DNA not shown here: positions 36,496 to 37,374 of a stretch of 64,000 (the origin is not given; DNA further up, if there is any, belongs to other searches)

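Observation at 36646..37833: Unassigned ~195-aa domain with an invariant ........(Y/W)-poly-Gly motif, present as a tandem pair and fused to a GH16 enzyme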

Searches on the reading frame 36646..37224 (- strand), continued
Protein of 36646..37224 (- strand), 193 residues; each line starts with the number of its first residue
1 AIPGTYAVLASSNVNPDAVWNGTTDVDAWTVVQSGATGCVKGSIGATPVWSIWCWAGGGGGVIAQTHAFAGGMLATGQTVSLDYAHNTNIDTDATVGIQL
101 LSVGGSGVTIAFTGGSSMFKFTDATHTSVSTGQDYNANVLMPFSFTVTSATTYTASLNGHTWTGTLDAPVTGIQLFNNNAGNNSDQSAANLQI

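Call 39: find_encoding_contigs(protein=P0001, flank=10000, max_places=3)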
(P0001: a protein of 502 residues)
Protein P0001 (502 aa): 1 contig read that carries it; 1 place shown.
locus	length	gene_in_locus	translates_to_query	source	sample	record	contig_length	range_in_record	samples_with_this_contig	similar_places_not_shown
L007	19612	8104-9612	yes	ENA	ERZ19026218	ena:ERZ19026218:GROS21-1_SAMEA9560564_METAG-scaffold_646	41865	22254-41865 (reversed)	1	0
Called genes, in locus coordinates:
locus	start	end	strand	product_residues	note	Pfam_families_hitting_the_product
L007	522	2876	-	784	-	PF11308:Glyco_hydro_129, PF18952:DUF5696 (weak)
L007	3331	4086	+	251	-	-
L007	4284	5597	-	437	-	PF00365:PFK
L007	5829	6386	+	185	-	PF04542:Sigma70_r2 (weak), PF08281:Sigma70_r4_2 (weak)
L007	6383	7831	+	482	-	-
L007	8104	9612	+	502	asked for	-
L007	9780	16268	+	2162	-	PF12951:PATR, PF00657:Lipase_GDSL, PF12951:PATR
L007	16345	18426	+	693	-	PF03422:CBM_6, PF00722:Glyco_hydro_16, PF26113:GH16_XgeA, PF03935:SKN1_KRE6_Sbg1 (weak)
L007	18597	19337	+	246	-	PF07963:N_methyl (weak)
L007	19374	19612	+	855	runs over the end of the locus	PF06202:GDE_C (faint), PF22422:MGH1-like_GH (weak)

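Call 41: find_encoding_contigs(protein=P0002, flank=8000, max_places=2)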
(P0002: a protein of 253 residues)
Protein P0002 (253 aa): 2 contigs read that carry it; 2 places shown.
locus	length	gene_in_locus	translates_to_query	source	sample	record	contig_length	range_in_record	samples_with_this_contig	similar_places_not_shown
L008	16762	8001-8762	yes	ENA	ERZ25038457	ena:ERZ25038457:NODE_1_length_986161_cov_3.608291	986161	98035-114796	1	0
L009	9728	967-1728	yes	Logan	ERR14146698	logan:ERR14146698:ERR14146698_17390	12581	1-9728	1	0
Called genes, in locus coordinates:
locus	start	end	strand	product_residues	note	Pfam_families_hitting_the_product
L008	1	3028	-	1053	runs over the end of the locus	PF00873:ACR_tran, PF02355:SecD_SecF_C (faint), PF03176:MMPL (weak)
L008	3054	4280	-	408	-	PF25917:BSH_RND, PF25876:HH_MFP_RND, PF25944:Beta-barrel_RND, PF25954:Beta-barrel_RND_2 (weak), PF25967:RND-MFP_C, PF25989:YknX_C (weak)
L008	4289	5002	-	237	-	PF00440:TetR_N, PF17939:TetR_C_30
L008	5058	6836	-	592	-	-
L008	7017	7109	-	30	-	-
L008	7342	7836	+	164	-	PF17854:FtsK_alpha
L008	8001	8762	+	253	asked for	-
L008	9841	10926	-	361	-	PF00356:LacI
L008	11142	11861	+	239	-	-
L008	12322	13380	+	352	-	-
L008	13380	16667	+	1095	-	-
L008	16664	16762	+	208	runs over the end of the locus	-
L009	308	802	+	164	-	PF17854:FtsK_alpha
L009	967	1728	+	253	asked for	-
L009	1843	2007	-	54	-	-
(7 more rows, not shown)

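Call 42: find_encoding_contigs(protein=P0006, flank=8000, max_places=2)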
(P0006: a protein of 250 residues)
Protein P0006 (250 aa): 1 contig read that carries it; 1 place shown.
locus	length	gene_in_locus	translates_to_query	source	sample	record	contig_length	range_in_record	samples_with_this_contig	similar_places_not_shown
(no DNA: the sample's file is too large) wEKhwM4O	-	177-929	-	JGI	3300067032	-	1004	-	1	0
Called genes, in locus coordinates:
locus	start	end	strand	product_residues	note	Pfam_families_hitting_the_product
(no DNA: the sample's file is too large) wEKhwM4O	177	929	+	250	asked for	-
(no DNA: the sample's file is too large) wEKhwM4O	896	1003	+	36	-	?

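Call 43: find_encoding_contigs(protein=P0014, flank=8000, max_places=2)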
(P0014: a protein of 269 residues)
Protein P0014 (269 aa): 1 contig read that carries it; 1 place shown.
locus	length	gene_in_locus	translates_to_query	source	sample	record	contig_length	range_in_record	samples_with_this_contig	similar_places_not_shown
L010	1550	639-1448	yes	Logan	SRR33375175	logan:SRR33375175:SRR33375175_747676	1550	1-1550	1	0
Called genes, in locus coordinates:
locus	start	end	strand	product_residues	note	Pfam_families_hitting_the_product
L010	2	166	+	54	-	?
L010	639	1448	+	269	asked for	-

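Call 46: find_related_loci(query=A4, collection=metagenome_contigs, flank=8000)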
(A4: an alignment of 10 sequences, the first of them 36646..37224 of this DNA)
Query A4 (193 aa) in metagenome_contigs; peptide patterns used: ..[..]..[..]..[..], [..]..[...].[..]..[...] (x = any residue, [..] = any of these).
170 stretches matched a pattern; 12 encode a relative of the query (tblastn E <= 1e-3); 12 distinct loci.
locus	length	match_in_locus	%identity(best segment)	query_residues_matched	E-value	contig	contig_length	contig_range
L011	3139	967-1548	74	1-193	4e-92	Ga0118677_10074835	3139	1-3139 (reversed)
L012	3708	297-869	44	1-193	8e-42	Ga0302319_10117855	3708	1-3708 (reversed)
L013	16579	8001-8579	44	5-193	6e-41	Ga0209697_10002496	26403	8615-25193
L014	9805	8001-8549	45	17-193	1e-35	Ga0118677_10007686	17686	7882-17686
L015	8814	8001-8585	37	6-193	3e-19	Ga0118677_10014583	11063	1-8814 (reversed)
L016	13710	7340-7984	32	1-193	2e-18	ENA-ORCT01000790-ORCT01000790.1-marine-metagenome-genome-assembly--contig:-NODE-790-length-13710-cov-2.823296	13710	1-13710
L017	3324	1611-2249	31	5-193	4e-18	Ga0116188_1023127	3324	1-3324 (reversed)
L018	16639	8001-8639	31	5-193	4e-18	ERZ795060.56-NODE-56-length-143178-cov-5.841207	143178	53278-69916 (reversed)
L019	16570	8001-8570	37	15-193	7e-15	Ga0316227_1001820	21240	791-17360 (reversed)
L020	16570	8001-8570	37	15-193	8e-15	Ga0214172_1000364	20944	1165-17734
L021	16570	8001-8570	37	15-193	8e-15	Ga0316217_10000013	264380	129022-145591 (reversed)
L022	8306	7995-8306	41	15-116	6e-9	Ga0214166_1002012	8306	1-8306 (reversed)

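Call 50: search_protein_families(library=pfam, proteins=[L002:4190-6955:+, L002:13198-16419:+, L002:16750-20670:+, L002:10840-12927:+, L016:10465-13704:+, L016:8087-10261:+, L003:10920-15443:+, L003:4902-6194:+, L003:1419-4481:+], max_evalue=0.001)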
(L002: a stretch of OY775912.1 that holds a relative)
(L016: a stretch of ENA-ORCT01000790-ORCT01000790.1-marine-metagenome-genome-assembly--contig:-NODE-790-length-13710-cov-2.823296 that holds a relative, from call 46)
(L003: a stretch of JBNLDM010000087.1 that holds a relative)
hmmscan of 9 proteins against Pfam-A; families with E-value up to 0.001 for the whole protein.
L002:4190-6955:+ (921 aa): 2 families
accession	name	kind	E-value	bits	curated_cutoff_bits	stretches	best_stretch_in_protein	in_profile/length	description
PF13287.12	Fn3_assoc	-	8.1e-13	48.7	23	1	867-912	10-55/59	Fn3 associated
PF13290.12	CHB_HEX_C_1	-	4.9e-12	46.1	22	1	866-912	20-66/67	Chitobiase/beta-hexosaminidase C-terminal domain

L002:13198-16419:+ (1073 aa): 4 families
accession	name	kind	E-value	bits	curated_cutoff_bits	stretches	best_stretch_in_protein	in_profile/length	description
PF01055.32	Glyco_hydro_31_2nd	-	4.1e-42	145.1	23.5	2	441-623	137-328/328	Glycosyl hydrolases family 31 TIM-barrel domain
PF07691.17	PA14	-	2.4e-20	73.3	24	1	683-798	2-124/147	PA14 domain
PF17137.9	DUF5110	-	7.4e-17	61.6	27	1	874-948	1-70/71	Domain of unknown function (DUF5110)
PF21365.3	Glyco_hydro_31_3rd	-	2.4e-15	57.2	24.4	1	781-858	14-87/87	Glycosyl hydrolase family 31 C-terminal domain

L002:16750-20670:+ (1307 aa): 4 families
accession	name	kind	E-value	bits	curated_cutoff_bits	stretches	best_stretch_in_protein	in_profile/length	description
PF08757.17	CotH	-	3.4e-50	171.8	23.8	1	424-785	2-322/322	CotH kinase protein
PF13287.12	Fn3_assoc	-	3.2e-23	82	23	1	299-355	3-59/59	Fn3 associated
PF13290.12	CHB_HEX_C_1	-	5e-22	78.1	22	2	288-351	3-66/67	Chitobiase/beta-hexosaminidase C-terminal domain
PF00932.25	LTD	-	1.3e-16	61.3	34.3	2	118-226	7-99/109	Lamin Tail Domain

L002:10840-12927:+ (695 aa): 2 families
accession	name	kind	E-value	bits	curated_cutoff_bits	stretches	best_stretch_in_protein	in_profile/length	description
PF07691.17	PA14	-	5.1e-12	46.3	24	1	560-684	38-143/147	PA14 domain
PF10528.15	GLEYA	-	1.2e-05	26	26.2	0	572-598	5-32/91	GLEYA domain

L016:10465-13704:+ (1079 aa): 4 families
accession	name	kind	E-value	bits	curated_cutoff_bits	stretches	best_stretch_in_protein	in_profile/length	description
PF01055.32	Glyco_hydro_31_2nd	-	4e-43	148.4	23.5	2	445-628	136-328/328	Glycosyl hydrolases family 31 TIM-barrel domain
PF07691.17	PA14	-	2.8e-24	86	24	1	688-805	1-125/147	PA14 domain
PF17137.9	DUF5110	-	2.1e-14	53.8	27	1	880-951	1-67/71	Domain of unknown function (DUF5110)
PF21365.3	Glyco_hydro_31_3rd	-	4.3e-14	53.2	24.4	1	818-864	41-87/87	Glycosyl hydrolase family 31 C-terminal domain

L016:8087-10261:+ (724 aa): 4 families
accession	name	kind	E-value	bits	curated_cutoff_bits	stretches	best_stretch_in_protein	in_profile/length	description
PF13385.13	Laminin_G_3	-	8.2e-14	52.4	27.6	1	515-677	12-151/151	Concanavalin A-like lectin/glucanases superfamily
PF13927.12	Ig_3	-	7.3e-10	39.6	30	1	360-439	1-78/78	Immunoglobulin domain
PF07679.22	I-set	-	2.1e-07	31.4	23.7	1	363-443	3-81/90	Immunoglobulin I-set domain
PF00047.31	ig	-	0.00062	20.5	21.8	0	374-442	7-75/81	Immunoglobulin domain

L003:10920-15443:+ (1507 aa): 6 families
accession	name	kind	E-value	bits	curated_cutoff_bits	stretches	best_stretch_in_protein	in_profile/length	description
PF01055.32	Glyco_hydro_31_2nd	-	2e-43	149.4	23.5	1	689-971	2-328/328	Glycosyl hydrolases family 31 TIM-barrel domain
PF07691.17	PA14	-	6.6e-29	101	24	1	1036-1154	2-126/147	PA14 domain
PF17137.9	DUF5110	-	8.4e-12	45.4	27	1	1237-1295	10-68/71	Domain of unknown function (DUF5110)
PF21365.3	Glyco_hydro_31_3rd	-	2.5e-10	41.1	24.4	1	1165-1208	44-87/87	Glycosyl hydrolase family 31 C-terminal domain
PF18884.5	TSP3_bac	-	0.0001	22.5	25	1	1408-1428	1-21/22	Bacterial TSP3 repeat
PF10528.15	GLEYA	-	0.00045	20.9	26.2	0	1081-1156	2-86/91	GLEYA domain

L003:4902-6194:+ (430 aa): 0 families

L003:1419-4481:+ (1020 aa): 5 families
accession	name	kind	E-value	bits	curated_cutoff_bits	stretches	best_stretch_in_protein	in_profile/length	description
PF01055.32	Glyco_hydro_31_2nd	-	3.1e-50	171.8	23.5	1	222-516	2-327/328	Glycosyl hydrolases family 31 TIM-barrel domain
PF24135.1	DUF7402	-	2.8e-46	157.4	27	1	887-1020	1-133/133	Domain of unknown function (DUF7402)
PF21365.3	Glyco_hydro_31_3rd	-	1.4e-19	70.8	24.4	1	526-614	2-84/87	Glycosyl hydrolase family 31 C-terminal domain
PF17137.9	DUF5110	-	1.8e-17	63.6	27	1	633-706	1-70/71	Domain of unknown function (DUF5110)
PF00754.31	F5_F8_type_C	-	1.8e-06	28.5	28.2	1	893-1014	1-124/127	F5/8 type C domain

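Call 51: search_protein_families(library=pfam, proteins=[L019:2142-5591:+, L019:5588-6208:+, L019:6323-7753:+, L019:7734-11561:+, L019:12419-13918:+, L020:11605-12489:+, L020:12532-15825:+, L015:7176-7886:+, L012:162-2957:+, L018:7920-10106:+], max_evalue=0.001)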
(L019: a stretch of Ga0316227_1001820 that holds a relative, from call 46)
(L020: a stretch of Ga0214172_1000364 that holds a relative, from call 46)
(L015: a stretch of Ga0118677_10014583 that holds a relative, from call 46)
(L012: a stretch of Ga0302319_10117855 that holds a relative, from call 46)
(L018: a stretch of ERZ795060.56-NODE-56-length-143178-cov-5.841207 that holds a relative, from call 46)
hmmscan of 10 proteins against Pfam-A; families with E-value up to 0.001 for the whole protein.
L019:2142-5591:+ (1149 aa): 4 families
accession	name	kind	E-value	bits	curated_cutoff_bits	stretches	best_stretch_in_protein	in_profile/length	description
PF02518.31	HATPase_c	-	1.2e-08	35.8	26.4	1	1058-1145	6-110/111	Histidine kinase-, DNA gyrase B-, and HSP90-like ATPase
PF07730.19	HisKA_3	-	7.6e-08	33.2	24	1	947-1011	1-66/68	Histidine kinase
PF07691.17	PA14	-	2.8e-07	30.9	24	1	246-286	43-83/147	PA14 domain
PF13581.12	HATPase_c_2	-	2e-05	25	27.4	1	1041-1107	15-85/127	Histidine kinase-like ATPase domain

L019:5588-6208:+ (206 aa): 4 families
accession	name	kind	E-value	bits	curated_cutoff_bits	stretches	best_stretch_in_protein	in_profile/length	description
PF00072.30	Response_reg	-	2.8e-26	92.3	30.2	1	4-116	1-111/111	Response regulator receiver domain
PF00196.25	GerE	-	7.7e-18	64.3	23.5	1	150-202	3-55/57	Bacterial regulatory proteins, luxR family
PF08281.18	Sigma70_r4_2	-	1.8e-08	34.3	25.7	1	147-192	8-54/54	Sigma-70, region 4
PF04545.22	Sigma70_r4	-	0.00067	19.6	24.1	0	148-192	3-48/50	Sigma-70, region 4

L019:6323-7753:+ (476 aa): 2 families
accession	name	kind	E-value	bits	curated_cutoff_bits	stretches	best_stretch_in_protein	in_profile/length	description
PF13472.12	Lipase_GDSL_2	-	7.8e-31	108.4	32.9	1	278-464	1-178/178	GDSL-like Lipase/Acylhydrolase family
PF00657.28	Lipase_GDSL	-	7.5e-18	65.9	23.6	1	276-467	1-206/208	GDSL-like Lipase/Acylhydrolase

L019:7734-11561:+ (1275 aa): 1 family
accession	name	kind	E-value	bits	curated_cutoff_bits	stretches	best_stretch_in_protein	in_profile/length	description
PF05345.18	He_PIG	-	3.3e-28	98.4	24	2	621-691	15-95/96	Putative Ig domain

L019:12419-13918:+ (499 aa): 3 families
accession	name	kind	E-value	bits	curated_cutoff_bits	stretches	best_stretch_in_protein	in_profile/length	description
PF00128.31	Alpha-amylase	-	5e-38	131.9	22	2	93-181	6-93/446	Alpha amylase, catalytic domain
PF14701.12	hDGE_amylase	-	4.2e-05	23.3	27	1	98-192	19-116/439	Glycogen debranching enzyme, glucanotransferase domain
PF16657.11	Malt_amylase_C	-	7.6e-05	23.1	27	1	419-492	3-75/75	Maltogenic Amylase, C-terminal domain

L020:11605-12489:+ (294 aa): 2 families
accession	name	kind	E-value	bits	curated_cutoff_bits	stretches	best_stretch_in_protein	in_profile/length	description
PF07963.17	N_methyl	-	1.7e-09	37.3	21.2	1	22-47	2-27/27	Prokaryotic N-terminal methylation motif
PF07596.16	SBP_bac_10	-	2.3e-07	31.6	23.3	1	52-106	2-54/268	Protein of unknown function (DUF1559)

L020:12532-15825:+ (1097 aa): 3 families
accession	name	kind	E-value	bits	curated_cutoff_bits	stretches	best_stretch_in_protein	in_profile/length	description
PF13199.12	Glyco_hydro_66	-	1.2e-157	526.2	23.7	1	55-609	1-546/546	Glycosyl hydrolase family 66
PF03422.21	CBM_6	-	2.6e-31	109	28.9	1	623-744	1-123/125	Carbohydrate binding module (family 6)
PF18099.7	CBM_35_2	-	2.2e-10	41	23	1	633-743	5-111/112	Carbohydrate binding module (family 35)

L015:7176-7886:+ (236 aa): 1 family
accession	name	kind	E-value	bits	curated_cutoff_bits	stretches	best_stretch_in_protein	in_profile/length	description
PF07589.16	PEP-CTERM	-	1.2e-06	28.8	20.7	1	210-234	1-24/24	PEP-CTERM motif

L012:162-2957:+ (931 aa): 4 families
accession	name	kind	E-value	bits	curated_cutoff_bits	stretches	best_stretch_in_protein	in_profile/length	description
PF01055.32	Glyco_hydro_31_2nd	-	4.7e-118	394.7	23.5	1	416-744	2-328/328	Glycosyl hydrolases family 31 TIM-barrel domain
PF13802.12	Gal_mutarotas_2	-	5.1e-18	66.4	27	1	296-374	105-182/184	Glycosyl hydrolase 31 N-terminal galactose mutarotase-like domain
PF17137.9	DUF5110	-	1.9e-17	63.5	27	1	842-911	1-69/71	Domain of unknown function (DUF5110)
PF21365.3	Glyco_hydro_31_3rd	-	1.5e-07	32.2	24.4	1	752-826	1-87/87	Glycosyl hydrolase family 31 C-terminal domain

L018:7920-10106:+ (728 aa): 4 families
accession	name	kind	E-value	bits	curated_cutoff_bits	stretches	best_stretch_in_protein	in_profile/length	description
PF13385.13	Laminin_G_3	-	6.2e-13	49.6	27.6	1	518-681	14-151/151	Concanavalin A-like lectin/glucanases superfamily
PF13927.12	Ig_3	-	3e-08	34.5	30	1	362-440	1-78/78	Immunoglobulin domain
PF07679.22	I-set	-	4.8e-07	30.2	23.7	1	366-443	4-80/90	Immunoglobulin I-set domain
PF00047.31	ig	-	5.7e-06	27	21.8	1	377-443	8-75/81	Immunoglobulin domain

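Call 59: find_homologous_proteins(query=A4, max_evalue=0.001)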
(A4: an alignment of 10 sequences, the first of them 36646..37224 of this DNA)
Query A4 (10 sequences) (193 aa, profile of the alignment): 48 proteins with E <= 0.001 among 7609 candidates.
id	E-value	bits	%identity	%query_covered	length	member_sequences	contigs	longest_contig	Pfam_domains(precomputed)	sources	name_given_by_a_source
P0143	1.0e-74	269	33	100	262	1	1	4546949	-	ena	-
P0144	3.1e-74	267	31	100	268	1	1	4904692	-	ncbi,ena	-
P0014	2.0e-73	265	38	93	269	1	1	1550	-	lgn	-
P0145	2.7e-73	264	33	100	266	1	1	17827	-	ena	-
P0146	1.5e-72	262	32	100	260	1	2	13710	-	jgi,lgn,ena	-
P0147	1.8e-72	261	33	92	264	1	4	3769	-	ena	-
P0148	2.5e-72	261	34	100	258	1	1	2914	-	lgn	-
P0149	3.0e-72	261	33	100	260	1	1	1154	-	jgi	-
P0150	2.1e-71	258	33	98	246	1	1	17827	-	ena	-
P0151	4.7e-71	257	33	98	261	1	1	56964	-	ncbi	-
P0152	6.9e-71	256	34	87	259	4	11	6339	-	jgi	jgi:hypothetical protein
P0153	2.9e-70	254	35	87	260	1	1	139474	-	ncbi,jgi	jgi:hypothetical protein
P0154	3.7e-70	254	33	100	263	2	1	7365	-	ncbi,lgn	-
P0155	1.2e-68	249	33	100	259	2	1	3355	-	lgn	-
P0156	3.8e-67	244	34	100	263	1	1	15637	-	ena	-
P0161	1.5e-49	187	35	98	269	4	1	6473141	-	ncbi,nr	ncbi:hypothetical protein [Bythopirellula goksoeyrii]|nr:hypothetical protein [Bythopirellula goksoe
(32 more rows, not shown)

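Call 60: find_encoding_contigs(protein=P0161, flank=8000, max_places=1)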
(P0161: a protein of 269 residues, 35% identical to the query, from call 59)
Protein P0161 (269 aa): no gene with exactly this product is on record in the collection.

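Call 61: find_encoding_contigs(protein=P0143, flank=8000, max_places=1)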
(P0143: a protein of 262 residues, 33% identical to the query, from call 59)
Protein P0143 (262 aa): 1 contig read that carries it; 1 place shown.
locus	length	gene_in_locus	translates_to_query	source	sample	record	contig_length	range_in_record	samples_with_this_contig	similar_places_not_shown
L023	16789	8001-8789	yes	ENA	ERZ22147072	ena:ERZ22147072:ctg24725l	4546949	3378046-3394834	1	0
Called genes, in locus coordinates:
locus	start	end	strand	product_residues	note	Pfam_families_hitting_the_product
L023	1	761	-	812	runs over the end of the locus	PF01751:Toprim, PF01131:Topoisom_bac, PF01396:Zn_ribbon_Top1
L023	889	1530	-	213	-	PF01725:Ham1p_like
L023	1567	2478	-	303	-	PF02729:OTCace_N, PF00185:OTCace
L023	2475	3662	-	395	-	PF00202:Aminotran_3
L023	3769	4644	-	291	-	PF00696:AA_kinase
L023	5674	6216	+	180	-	PF04542:Sigma70_r2, PF04297:UPF0122 (faint), PF08281:Sigma70_r4_2 (weak), PF04545:Sigma70_r4 (faint)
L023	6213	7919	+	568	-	PF08305:NPCBM (faint)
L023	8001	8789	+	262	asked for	-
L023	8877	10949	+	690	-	PF07691:PA14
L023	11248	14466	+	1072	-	PF01055:Glyco_hydro_31_2nd, PF07691:PA14, PF21365:Glyco_hydro_31_3rd (weak), PF17137:DUF5110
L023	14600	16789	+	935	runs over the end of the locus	PF13802:Gal_mutarotas_2, PF01055:Glyco_hydro_31_2nd, PF21365:Glyco_hydro_31_3rd (weak), PF17137:DUF5110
